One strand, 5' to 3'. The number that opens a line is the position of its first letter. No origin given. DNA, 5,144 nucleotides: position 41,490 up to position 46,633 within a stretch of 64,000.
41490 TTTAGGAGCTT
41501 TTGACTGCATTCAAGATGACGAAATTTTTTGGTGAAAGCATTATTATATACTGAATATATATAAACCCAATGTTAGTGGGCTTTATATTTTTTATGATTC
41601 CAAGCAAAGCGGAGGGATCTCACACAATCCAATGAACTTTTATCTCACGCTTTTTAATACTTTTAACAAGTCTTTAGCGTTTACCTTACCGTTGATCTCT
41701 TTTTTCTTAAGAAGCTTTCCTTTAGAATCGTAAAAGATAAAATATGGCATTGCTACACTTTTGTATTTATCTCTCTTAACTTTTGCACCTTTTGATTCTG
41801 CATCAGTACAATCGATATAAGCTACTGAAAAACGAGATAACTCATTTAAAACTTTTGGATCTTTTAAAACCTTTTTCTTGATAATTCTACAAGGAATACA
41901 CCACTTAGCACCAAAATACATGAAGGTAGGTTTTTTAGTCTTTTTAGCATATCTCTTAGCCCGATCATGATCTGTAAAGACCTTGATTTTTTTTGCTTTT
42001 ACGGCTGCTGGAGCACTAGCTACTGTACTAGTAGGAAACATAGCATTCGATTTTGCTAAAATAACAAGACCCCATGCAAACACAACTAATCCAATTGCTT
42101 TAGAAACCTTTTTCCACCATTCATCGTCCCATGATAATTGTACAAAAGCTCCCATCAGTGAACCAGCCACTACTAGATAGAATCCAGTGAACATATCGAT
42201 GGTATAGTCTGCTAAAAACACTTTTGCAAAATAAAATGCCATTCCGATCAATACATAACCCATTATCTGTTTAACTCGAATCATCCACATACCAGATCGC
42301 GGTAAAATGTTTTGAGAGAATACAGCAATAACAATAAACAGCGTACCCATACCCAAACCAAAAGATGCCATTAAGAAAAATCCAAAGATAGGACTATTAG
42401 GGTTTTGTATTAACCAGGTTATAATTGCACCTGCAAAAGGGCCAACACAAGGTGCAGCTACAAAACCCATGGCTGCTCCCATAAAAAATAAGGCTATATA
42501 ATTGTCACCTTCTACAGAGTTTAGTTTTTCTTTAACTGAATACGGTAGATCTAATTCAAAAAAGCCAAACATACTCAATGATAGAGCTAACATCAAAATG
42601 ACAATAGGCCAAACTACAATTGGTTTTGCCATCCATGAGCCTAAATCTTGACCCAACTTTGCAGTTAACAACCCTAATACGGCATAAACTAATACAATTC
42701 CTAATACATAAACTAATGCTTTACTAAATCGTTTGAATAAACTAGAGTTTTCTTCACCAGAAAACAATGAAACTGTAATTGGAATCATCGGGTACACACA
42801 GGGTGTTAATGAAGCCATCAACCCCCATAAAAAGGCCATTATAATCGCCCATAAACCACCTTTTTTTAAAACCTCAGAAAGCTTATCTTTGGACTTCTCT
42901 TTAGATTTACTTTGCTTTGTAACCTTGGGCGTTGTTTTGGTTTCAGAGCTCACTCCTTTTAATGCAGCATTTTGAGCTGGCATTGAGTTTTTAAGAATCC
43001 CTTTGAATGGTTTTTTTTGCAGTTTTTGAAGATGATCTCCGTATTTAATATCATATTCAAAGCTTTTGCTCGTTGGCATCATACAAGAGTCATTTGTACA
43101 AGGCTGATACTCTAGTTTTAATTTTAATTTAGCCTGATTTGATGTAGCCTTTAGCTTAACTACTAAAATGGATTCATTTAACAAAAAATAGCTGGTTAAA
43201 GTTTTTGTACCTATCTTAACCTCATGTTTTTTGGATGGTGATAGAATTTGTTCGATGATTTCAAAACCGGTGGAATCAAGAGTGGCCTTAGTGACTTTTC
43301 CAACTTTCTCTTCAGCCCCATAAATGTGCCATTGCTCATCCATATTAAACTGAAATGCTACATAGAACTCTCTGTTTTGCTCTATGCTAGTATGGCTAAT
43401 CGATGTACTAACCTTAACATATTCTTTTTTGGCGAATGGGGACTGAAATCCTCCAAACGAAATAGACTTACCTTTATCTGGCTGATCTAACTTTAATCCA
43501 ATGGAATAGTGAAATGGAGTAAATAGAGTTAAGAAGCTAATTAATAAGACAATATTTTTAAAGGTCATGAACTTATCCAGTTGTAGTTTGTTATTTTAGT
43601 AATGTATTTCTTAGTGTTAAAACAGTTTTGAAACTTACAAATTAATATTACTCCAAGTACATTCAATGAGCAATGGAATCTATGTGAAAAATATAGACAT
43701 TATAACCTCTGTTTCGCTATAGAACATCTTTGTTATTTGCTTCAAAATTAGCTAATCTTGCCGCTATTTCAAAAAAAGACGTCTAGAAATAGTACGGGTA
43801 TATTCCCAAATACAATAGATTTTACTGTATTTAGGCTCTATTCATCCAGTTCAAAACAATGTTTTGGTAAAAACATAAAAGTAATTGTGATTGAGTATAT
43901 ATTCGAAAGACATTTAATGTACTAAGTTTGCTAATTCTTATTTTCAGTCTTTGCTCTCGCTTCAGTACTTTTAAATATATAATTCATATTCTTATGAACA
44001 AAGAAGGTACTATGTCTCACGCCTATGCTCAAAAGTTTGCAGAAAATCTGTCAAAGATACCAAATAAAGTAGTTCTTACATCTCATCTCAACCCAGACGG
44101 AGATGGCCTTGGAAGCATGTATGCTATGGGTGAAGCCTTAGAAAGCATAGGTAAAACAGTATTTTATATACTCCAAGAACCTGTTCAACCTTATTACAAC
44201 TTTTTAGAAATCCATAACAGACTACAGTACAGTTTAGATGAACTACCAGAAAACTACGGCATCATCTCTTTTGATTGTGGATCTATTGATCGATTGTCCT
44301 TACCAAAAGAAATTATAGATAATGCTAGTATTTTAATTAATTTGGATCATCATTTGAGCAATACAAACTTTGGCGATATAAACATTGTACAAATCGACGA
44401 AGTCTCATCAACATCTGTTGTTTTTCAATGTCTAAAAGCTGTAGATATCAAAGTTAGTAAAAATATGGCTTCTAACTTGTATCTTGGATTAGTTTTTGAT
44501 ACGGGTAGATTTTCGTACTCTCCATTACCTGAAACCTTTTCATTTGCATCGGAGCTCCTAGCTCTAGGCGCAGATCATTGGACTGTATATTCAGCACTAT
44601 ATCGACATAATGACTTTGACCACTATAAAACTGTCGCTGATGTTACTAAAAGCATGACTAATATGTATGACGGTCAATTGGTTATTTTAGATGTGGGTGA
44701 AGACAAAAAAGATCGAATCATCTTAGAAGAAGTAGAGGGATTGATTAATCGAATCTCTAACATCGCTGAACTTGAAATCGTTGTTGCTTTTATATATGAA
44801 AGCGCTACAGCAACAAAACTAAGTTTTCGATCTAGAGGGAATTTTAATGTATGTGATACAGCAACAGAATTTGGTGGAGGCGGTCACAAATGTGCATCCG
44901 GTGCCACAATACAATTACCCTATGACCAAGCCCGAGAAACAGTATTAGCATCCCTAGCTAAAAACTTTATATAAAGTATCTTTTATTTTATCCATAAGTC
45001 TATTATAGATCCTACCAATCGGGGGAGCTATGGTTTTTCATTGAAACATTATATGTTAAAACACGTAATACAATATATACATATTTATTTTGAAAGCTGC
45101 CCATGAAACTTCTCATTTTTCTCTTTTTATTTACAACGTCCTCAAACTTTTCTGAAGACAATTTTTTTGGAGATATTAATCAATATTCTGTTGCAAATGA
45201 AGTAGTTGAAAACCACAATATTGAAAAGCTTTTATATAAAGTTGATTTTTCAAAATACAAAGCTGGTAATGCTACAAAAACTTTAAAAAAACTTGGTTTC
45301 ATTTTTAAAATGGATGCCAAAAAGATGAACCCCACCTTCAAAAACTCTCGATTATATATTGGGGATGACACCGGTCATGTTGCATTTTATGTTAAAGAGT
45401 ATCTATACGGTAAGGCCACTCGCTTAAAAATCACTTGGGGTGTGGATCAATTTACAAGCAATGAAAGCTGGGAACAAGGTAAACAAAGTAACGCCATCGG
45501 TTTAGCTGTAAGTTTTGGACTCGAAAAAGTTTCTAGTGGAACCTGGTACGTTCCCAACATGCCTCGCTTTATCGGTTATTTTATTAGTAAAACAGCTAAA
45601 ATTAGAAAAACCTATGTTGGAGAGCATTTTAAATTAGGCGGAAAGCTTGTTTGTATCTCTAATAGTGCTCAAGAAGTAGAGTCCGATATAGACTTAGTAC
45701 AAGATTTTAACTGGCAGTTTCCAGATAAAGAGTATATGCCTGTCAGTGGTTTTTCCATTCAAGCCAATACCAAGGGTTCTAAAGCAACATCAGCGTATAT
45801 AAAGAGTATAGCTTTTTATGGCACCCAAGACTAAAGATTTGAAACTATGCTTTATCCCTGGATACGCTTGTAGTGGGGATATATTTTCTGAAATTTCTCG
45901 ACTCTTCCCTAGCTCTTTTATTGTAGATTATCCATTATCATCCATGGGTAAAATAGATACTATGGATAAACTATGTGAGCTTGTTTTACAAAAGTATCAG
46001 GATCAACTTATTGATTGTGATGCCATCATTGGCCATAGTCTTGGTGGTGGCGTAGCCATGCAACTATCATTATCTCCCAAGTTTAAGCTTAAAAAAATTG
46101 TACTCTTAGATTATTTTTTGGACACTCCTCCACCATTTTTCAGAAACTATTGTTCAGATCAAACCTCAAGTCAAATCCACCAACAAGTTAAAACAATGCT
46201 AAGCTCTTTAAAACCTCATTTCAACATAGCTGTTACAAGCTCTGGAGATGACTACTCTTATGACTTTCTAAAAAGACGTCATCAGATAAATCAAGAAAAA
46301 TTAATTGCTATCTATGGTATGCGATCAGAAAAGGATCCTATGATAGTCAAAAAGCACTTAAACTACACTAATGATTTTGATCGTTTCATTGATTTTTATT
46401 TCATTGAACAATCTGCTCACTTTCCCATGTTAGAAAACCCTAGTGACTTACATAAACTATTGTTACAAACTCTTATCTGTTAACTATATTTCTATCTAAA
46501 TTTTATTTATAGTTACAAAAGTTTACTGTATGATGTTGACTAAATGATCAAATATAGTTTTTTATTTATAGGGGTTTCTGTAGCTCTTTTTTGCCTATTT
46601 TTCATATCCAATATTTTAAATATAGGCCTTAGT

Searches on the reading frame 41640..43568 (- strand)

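Call 60: search_protein_families(library=pfam, proteins=[window:41640-43568:-], max_evalue=0.001)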
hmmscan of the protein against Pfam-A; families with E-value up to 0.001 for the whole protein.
window:41640-43568:- (642 aa): 6 families
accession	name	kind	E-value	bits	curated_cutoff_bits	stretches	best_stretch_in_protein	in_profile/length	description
PF02683.22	DsbD_TM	-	1.4e-45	155.7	27.1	1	240-449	2-216/219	Cytochrome C biogenesis protein transmembrane domain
PF13386.12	DsbD_2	-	8.7e-11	42.5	24.9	1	244-443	1-196/199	Cytochrome C biogenesis protein transmembrane region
PF13098.12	Thioredoxin_2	-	1.1e-09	39.1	27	1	541-638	1-104/104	Thioredoxin-like domain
PF13899.12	Thioredoxin_7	-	1.3e-08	35.2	27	1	533-614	5-82/83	Thioredoxin-like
PF11412.14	DsbD_N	-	3.7e-06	27.4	25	1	61-172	14-117/119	Thiol:disulfide interchange protein DsbD, N-terminal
PF00085.26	Thioredoxin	-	5.4e-06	26.8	23.5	1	540-639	13-102/103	Thioredoxin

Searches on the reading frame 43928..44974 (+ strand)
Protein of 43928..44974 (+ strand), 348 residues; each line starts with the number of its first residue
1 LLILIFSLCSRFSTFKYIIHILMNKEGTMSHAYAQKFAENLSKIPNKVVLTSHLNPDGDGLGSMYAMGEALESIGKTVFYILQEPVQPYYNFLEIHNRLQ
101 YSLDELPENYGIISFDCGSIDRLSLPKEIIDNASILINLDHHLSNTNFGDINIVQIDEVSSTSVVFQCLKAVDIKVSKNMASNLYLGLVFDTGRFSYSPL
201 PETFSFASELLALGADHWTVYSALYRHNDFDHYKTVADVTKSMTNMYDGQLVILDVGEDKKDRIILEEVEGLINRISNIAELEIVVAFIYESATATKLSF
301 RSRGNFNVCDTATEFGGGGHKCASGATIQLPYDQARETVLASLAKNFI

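Call 60: search_protein_families(library=pfam, proteins=[window:43928-44974:+], max_evalue=0.001)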
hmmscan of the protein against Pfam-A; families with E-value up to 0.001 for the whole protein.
window:43928-44974:+ (348 aa): 2 families
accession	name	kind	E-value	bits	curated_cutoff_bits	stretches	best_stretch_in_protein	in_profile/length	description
PF01368.27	DHH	-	1.6e-13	51.5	28.1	1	47-187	1-124/125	DHH family, N-terminal domain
PF02272.25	DHHA1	-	5.5e-10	40.1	25.9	1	266-337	15-90/102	DHHA1 domain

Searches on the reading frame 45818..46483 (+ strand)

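Call 61: search_protein_families(library=pfam, proteins=[window:45818-46483:+], max_evalue=0.001)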
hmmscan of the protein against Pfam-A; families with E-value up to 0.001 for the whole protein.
window:45818-46483:+ (221 aa): 3 families
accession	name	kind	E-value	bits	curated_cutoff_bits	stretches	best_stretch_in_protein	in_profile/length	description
PF12697.13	Abhydrolase_6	-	0.00022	22.4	26.3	0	12-105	3-100/217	Alpha/beta hydrolase family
PF00975.26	Thioesterase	-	0.00024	21.8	26.4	1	10-90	3-90/226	Thioesterase domain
PF00561.26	Abhydrolase_1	-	0.00025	21.2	25.8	0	63-108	65-108/245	alpha/beta hydrolase fold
